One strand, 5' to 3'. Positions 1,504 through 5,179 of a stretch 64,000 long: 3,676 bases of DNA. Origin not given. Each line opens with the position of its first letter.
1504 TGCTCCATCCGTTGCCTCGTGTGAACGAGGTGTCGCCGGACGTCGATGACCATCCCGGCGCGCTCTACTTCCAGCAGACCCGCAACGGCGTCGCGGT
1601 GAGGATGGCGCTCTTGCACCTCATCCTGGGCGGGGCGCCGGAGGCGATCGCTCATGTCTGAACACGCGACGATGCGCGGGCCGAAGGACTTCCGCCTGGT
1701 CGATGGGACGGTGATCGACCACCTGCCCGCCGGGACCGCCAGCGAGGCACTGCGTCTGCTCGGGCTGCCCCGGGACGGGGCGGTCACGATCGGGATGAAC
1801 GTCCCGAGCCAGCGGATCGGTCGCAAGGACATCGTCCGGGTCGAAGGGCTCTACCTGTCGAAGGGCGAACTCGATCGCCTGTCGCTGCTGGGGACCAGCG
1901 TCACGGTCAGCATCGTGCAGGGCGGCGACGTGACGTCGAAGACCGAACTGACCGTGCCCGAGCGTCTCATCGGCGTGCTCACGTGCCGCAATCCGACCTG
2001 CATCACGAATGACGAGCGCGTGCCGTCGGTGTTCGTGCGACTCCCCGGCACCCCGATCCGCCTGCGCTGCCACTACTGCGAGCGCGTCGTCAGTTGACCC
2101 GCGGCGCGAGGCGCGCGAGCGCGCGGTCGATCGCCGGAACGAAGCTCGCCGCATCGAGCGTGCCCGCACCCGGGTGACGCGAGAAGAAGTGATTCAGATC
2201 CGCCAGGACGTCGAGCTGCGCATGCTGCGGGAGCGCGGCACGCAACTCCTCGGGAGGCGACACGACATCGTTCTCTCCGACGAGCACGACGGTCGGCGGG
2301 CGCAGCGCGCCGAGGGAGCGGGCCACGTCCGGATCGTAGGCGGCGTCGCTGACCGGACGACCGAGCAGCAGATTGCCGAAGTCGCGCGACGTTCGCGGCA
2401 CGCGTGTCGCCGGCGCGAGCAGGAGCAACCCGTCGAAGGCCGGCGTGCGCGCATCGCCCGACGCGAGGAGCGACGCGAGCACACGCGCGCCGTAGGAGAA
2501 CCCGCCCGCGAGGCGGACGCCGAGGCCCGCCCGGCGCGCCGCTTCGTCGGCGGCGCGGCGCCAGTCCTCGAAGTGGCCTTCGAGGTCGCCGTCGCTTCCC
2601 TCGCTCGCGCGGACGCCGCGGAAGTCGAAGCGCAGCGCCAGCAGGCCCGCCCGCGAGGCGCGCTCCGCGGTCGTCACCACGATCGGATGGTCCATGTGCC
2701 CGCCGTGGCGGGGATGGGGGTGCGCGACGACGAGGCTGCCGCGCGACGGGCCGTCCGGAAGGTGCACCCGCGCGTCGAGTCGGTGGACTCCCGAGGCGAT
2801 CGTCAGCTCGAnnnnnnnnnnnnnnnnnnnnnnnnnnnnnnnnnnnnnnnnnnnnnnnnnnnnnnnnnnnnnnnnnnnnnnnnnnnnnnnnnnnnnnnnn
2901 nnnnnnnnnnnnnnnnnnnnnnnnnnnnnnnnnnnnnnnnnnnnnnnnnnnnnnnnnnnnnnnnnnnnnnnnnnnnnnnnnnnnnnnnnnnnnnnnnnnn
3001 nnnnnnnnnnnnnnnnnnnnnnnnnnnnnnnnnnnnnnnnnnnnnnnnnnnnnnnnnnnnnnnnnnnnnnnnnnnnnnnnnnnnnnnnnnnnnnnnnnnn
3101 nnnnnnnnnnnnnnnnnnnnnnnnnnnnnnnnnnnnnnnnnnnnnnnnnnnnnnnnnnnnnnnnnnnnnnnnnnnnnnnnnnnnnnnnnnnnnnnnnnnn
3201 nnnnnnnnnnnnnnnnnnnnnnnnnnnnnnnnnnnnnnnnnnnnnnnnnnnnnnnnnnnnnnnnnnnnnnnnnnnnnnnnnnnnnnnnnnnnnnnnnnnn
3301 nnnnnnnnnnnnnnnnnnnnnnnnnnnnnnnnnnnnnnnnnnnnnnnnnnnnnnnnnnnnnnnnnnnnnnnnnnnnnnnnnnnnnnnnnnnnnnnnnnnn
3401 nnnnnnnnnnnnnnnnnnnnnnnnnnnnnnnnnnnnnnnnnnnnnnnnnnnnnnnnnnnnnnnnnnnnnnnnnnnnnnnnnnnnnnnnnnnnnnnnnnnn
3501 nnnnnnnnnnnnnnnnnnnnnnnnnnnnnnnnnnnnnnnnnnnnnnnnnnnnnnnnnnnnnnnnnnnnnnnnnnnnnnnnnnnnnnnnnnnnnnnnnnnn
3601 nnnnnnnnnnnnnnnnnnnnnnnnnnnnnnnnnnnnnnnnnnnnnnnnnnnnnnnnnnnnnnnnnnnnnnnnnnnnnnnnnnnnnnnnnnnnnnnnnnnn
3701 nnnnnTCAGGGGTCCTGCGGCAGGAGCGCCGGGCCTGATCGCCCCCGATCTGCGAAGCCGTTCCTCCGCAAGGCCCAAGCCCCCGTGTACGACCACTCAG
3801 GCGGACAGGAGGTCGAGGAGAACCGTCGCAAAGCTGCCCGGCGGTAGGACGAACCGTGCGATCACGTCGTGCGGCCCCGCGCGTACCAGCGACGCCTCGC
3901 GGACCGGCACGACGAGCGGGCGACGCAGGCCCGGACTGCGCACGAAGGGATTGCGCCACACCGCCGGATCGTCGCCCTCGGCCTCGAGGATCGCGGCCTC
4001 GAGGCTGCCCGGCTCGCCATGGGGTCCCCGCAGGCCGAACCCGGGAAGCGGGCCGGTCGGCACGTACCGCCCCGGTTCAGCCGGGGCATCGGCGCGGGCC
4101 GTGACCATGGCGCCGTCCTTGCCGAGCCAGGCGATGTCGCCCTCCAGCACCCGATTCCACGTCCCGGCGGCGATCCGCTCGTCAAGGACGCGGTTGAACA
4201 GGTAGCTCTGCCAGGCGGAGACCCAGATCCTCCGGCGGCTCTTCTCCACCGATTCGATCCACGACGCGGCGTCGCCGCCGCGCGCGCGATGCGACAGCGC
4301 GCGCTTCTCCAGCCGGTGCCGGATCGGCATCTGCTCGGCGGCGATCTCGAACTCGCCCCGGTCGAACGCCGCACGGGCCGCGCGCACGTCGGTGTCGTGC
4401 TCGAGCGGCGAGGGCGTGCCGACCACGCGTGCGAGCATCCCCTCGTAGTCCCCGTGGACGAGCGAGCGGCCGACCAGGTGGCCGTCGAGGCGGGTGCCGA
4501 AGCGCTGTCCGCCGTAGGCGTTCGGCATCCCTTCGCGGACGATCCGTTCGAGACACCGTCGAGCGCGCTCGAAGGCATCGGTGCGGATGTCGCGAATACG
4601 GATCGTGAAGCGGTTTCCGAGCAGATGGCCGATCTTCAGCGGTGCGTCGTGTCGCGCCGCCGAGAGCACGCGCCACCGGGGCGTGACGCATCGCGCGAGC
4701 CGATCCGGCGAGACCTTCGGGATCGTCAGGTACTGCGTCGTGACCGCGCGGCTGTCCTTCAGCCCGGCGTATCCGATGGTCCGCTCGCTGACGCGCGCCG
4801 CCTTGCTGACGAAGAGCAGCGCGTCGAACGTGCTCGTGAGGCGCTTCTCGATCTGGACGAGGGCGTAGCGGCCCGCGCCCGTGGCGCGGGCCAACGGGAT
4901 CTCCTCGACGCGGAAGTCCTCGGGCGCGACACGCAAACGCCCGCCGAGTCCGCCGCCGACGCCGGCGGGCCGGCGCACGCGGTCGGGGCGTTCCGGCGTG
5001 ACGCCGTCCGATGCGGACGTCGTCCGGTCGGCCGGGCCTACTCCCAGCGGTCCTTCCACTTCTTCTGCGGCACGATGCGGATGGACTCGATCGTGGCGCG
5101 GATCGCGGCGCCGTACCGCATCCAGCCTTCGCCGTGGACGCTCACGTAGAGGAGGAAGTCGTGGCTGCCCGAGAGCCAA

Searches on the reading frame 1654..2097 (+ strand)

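Call 81: search_protein_families(library=pfam, proteins=[window:1654-2097:+], max_evalue=0.01)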
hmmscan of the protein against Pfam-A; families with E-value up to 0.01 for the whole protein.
window:1654-2097:+ (147 aa): 2 families
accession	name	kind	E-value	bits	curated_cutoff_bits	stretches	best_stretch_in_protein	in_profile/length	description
PF01948.23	PyrI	-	9.9e-22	77.4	25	1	16-99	7-92/93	Aspartate carbamoyltransferase regulatory chain, allosteric domain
PF02748.20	PyrI_C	-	3.3e-15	56.1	23.4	1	105-146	2-43/48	Aspartate carbamoyltransferase regulatory chain, metal binding domain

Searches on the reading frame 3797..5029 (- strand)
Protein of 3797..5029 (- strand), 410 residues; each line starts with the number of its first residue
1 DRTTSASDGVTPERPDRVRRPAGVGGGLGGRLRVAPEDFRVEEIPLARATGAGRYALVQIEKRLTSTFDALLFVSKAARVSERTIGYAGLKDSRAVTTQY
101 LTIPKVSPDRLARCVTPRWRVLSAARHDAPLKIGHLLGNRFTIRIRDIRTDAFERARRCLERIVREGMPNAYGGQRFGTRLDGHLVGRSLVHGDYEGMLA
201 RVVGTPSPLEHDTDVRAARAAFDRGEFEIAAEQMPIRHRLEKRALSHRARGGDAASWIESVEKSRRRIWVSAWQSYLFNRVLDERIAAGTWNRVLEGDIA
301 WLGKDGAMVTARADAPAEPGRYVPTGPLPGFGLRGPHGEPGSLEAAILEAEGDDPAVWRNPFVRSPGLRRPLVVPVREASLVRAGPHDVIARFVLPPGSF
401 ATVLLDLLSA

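Call 6: search_protein_families(library=pfam, proteins=[window:3797-5029:-], max_evalue=1)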
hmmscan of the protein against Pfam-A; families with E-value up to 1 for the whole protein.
window:3797-5029:- (410 aa): 1 family
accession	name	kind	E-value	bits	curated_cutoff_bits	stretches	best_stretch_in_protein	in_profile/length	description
PF01142.23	TruD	-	2e-96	323.8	27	1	27-405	13-409/412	tRNA pseudouridine synthase D (TruD)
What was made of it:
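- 3797..4978 (-): truD, the downstream neighbour. Its start is unresolved: GTG 4978 (59-nt gap after A) or GTG 5059 (22-nt overlap with A). Pfam TruD 2e-96 (call 6).
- Checked: gyrA (8426-11014) and truD (3797 to about 5000) flank the pair on the same strand (call 6).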
